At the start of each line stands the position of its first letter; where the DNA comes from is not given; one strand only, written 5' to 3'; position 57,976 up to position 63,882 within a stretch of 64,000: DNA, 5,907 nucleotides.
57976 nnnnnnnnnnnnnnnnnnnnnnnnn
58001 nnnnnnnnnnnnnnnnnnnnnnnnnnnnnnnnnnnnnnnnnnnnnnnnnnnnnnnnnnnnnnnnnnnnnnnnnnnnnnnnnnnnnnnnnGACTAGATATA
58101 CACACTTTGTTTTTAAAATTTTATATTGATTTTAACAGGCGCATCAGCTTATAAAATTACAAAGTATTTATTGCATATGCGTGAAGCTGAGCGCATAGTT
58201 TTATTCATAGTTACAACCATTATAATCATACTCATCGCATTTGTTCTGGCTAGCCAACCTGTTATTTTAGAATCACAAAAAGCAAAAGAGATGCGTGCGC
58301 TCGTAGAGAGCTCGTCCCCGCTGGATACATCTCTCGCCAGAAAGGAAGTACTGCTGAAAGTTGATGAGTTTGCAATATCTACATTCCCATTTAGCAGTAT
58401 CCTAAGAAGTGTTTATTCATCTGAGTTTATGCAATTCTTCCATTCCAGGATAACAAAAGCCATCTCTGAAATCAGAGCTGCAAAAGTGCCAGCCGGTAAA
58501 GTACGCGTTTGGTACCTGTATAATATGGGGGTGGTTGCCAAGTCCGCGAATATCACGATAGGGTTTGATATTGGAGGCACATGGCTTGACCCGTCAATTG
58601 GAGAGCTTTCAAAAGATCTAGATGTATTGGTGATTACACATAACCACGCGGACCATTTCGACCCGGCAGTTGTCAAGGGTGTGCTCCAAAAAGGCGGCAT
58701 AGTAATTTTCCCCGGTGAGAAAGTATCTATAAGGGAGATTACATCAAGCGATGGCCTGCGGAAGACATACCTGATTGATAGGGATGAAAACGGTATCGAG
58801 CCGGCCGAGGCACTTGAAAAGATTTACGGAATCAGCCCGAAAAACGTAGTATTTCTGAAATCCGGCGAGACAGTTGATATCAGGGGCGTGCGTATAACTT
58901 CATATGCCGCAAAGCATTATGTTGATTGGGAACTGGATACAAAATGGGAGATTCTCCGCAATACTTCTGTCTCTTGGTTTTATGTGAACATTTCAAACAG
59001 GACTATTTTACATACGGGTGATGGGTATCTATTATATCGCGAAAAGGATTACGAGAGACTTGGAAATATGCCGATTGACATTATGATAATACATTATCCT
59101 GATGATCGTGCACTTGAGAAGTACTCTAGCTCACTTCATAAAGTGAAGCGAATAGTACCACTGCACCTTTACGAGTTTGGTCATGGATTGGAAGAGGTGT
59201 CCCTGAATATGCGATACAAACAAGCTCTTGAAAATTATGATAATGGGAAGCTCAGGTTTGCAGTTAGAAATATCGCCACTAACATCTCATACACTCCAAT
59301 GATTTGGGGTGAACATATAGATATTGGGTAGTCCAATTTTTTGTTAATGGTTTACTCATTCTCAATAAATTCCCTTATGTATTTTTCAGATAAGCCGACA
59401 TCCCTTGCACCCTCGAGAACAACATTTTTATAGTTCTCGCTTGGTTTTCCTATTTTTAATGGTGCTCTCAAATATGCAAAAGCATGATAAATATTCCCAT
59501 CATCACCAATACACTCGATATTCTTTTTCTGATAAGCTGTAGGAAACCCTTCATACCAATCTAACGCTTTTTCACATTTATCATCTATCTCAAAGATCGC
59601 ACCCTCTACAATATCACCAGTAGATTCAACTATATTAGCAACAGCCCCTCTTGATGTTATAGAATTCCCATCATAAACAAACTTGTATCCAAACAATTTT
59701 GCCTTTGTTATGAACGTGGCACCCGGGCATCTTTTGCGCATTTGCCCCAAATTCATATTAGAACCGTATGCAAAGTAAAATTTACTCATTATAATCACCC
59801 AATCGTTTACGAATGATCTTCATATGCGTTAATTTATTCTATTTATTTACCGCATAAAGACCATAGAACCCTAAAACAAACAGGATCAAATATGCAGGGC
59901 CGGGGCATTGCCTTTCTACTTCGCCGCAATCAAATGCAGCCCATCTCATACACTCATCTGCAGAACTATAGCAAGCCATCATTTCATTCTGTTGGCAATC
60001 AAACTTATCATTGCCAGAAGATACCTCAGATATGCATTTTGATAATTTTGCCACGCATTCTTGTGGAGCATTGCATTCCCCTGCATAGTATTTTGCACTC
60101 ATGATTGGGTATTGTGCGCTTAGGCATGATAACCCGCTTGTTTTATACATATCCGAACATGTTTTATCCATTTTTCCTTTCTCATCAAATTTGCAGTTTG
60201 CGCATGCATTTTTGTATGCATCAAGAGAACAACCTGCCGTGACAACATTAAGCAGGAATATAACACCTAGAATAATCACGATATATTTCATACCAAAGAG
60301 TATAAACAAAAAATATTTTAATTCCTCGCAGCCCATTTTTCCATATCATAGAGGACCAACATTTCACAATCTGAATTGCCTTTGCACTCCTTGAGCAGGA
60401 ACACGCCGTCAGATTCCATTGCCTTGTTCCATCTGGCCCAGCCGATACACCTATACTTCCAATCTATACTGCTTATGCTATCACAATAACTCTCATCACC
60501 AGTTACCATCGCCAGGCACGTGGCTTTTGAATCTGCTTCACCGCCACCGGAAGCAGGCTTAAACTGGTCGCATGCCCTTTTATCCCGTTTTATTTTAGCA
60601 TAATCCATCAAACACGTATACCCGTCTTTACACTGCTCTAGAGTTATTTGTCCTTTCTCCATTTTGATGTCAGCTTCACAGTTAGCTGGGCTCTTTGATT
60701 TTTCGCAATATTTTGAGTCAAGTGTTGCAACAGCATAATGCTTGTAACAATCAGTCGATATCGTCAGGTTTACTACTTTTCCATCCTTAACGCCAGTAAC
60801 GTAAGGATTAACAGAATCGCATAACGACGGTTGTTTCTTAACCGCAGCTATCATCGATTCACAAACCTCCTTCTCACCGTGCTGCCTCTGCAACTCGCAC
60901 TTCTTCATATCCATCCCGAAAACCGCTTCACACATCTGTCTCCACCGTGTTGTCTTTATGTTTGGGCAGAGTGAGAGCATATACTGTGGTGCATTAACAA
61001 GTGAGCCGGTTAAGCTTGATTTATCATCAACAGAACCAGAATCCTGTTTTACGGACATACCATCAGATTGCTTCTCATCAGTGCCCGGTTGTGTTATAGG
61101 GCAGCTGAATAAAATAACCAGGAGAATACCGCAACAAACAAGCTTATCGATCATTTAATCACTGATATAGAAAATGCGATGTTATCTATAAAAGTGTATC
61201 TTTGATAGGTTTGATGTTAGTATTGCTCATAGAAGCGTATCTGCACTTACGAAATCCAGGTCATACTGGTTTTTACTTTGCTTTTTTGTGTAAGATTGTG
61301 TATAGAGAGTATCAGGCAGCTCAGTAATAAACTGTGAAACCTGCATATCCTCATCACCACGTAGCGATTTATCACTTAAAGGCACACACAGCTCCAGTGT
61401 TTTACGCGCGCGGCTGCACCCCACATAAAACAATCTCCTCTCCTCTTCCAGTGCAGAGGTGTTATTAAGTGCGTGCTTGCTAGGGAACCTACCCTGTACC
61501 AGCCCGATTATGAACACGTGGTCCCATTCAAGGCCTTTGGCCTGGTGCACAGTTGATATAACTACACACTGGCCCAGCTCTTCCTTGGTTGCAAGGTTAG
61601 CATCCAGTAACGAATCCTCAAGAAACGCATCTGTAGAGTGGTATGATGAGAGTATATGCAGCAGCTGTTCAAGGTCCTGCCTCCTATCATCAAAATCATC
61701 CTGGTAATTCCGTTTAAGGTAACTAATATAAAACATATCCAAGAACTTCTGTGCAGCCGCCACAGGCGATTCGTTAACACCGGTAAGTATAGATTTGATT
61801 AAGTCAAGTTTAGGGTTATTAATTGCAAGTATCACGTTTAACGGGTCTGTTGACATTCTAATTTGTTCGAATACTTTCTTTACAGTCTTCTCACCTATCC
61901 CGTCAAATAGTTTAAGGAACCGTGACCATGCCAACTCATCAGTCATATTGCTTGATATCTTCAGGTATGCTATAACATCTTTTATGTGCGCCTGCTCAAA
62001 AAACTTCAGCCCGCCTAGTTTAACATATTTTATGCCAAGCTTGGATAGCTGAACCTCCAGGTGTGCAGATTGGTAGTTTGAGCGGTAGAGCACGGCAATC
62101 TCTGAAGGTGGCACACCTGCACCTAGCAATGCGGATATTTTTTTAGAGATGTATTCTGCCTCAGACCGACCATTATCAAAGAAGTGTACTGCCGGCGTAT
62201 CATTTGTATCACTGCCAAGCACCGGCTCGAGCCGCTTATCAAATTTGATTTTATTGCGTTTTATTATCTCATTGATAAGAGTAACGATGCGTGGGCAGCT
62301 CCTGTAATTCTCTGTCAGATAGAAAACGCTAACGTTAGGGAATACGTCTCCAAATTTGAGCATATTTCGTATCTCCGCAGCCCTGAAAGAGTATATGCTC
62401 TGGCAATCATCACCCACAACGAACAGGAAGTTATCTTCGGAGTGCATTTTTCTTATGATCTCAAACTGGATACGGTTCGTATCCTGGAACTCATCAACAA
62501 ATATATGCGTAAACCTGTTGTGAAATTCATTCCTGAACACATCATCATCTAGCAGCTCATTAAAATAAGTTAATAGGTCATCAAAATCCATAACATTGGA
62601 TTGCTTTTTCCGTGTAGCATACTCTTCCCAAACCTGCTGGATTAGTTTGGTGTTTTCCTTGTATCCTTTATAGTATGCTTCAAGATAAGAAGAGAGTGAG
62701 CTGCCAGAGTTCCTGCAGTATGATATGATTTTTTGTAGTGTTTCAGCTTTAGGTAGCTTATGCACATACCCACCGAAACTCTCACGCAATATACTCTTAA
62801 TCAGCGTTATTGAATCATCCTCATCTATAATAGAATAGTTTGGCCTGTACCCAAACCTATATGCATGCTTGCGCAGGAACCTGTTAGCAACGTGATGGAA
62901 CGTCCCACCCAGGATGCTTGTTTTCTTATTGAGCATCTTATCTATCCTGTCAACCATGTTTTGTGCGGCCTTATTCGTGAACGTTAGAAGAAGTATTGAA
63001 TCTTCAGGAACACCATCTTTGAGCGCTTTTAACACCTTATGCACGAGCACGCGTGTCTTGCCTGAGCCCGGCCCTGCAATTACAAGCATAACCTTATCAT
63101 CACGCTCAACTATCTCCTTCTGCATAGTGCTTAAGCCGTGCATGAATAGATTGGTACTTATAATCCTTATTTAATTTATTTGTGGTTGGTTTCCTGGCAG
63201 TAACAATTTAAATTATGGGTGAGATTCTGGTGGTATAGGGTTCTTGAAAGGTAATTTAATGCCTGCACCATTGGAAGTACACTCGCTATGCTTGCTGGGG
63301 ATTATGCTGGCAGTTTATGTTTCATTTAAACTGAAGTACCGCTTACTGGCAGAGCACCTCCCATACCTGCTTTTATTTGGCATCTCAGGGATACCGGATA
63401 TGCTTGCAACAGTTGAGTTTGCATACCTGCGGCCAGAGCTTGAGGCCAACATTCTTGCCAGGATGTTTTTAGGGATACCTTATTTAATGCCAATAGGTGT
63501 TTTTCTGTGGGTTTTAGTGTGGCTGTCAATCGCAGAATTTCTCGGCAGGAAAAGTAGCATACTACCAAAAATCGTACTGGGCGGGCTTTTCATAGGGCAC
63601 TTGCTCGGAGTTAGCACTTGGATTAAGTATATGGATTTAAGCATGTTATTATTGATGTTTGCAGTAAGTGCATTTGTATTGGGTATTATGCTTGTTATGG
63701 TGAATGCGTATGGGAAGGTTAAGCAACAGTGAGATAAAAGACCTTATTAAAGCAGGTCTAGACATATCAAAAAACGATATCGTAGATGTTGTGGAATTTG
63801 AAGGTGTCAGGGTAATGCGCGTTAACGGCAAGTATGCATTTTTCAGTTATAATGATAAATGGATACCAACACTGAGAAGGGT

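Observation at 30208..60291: Recurrent C-terminal Cys-x-x-Gly + TM helix + basic tail on six exported proteins: a possible undescribed sorting or lipid-anchoring signal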

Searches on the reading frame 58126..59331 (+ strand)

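Call 12: search_protein_families(library=pfam, max_evalue=0.01, proteins=[window:58126-59331:+])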
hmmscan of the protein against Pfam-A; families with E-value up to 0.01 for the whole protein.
window:58126-59331:+ (401 aa): 2 families
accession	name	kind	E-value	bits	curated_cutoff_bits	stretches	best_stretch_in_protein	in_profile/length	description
PF13483.12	Lactamase_B_3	-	2.2e-08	34.7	24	1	162-322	34-131/160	Beta-lactamase superfamily domain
PF12706.13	Lactamase_B_2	-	0.0026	17.8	27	0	163-303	29-146/200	Beta-lactamase superfamily domain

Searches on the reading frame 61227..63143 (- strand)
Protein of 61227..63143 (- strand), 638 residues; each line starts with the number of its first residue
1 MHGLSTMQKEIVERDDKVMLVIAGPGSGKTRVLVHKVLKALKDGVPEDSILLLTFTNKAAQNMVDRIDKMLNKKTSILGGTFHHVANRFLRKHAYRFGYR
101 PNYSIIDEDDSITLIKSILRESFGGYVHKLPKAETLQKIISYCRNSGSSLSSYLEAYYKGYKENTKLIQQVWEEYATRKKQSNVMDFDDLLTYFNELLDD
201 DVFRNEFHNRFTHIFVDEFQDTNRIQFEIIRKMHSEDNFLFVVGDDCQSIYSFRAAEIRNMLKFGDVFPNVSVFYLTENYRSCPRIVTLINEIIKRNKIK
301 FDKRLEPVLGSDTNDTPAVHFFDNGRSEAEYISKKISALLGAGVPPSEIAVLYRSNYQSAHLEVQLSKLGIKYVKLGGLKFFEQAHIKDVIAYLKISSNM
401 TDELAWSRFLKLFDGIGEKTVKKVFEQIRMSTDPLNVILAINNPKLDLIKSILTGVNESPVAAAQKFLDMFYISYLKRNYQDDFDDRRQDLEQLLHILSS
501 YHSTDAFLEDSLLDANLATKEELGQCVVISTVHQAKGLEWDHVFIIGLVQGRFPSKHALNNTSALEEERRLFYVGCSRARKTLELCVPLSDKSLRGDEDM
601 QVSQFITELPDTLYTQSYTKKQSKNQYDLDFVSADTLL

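Call 29: search_protein_families(library=pfam, max_evalue=1, proteins=[window:61227-63143:-])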
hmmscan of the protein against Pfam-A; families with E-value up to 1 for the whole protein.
window:61227-63143:- (638 aa): 15 families
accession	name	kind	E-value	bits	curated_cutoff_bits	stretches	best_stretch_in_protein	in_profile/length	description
PF00580.27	UvrD-helicase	-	1.8e-73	248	23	1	5-268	2-270/271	UvrD/REP helicase N-terminal domain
PF13361.12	UvrD_C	-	9.2e-58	196.8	25.6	1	275-584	2-344/350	UvrD-like helicase C-terminal domain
PF13245.12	AAA_19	-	2.5e-23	83.2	25.1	1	8-254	1-134/134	AAA domain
PF13538.12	UvrD_C_2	-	2.6e-10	40.5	27.4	1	527-583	2-49/52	UvrD-like helicase C-terminal domain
PF01443.25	Viral_helicase1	-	1.3e-09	38.6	21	1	518-586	170-227/228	Viral superfamily 1 RNA helicase core domain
PF13087.12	AAA_12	-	6.5e-07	29.6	27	1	493-583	110-188/195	AAA domain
PF13604.12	AAA_30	-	0.00013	22.2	27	1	8-68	10-67/191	AAA domain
PF00270.35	DEAD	-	0.00015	22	26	1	11-80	7-82/167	DEAD/DEAH box helicase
PF13086.12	AAA_11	-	0.00042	20.6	27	1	12-71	14-75/257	AAA domain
PF13173.12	AAA_14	-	0.002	18.6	27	1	165-242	16-94/129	AAA domain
PF04851.21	ResIII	-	0.0037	17.6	22.5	1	9-79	17-85/164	Type III restriction enzyme, res subunit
PF13401.12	AAA_22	-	0.019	15.7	27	1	15-111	4-95/130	AAA domain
PF25199.1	nSTAND_NTPase5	-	0.019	15.2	34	0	9-72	34-95/145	Novel STAND NTPase 5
PF05707.18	Zot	-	0.13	12.1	20.3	0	221-269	64-105/197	Zonular occludens toxin (Zot)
PF00010.31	HLH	-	0.43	10.9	20.7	0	126-144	32-50/53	Helix-loop-helix DNA-binding domain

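Call 76: find_encoding_contigs(protein=window:61227-63143:-, flank=10000, max_places=3)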
Protein window:61227-63143:- (638 aa): 1 contig read that carries it; 1 place shown.
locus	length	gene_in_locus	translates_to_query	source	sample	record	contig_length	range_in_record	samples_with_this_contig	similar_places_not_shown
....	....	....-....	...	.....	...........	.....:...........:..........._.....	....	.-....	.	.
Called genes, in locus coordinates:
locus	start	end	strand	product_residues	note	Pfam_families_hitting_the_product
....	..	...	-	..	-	-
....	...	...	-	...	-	-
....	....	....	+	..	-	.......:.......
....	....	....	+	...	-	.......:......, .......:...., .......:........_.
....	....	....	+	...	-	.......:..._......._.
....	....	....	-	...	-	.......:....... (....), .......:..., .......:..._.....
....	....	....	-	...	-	-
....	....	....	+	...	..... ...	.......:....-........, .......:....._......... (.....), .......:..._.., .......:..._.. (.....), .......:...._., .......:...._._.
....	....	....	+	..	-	?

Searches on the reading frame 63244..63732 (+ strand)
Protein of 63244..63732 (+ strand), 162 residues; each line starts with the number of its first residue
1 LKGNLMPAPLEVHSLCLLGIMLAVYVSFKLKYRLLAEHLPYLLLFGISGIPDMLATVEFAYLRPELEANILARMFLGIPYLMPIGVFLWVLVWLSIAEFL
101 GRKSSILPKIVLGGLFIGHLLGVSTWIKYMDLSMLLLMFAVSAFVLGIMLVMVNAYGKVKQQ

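Call 12: search_protein_families(library=pfam, max_evalue=0.01, proteins=[window:63244-63732:+])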
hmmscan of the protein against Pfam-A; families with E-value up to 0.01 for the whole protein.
window:63244-63732:+ (162 aa): 0 families

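Call 29: search_protein_families(library=pfam, max_evalue=1, proteins=[window:63244-63732:+])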
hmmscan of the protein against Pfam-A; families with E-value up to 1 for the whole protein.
window:63244-63732:+ (162 aa): 1 family
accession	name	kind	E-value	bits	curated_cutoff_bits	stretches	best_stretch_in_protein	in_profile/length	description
PF02038.21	ATP1G1_PLM_MAT8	-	0.22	11.3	26.9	0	137-153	18-34/48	ATP1G1/PLM/MAT8 family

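Call 30: search_solved_structures(query=window:63244-63732:+, max_evalue=10)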
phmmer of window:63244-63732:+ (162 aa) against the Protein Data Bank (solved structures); distinct sequences matched with E-value up to 10: 0.

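Call 74: find_encoding_contigs(protein=window:63244-63732:+, flank=10000, max_places=3)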
Protein window:63244-63732:+ (162 aa): no gene with exactly this product is on record in the collection.
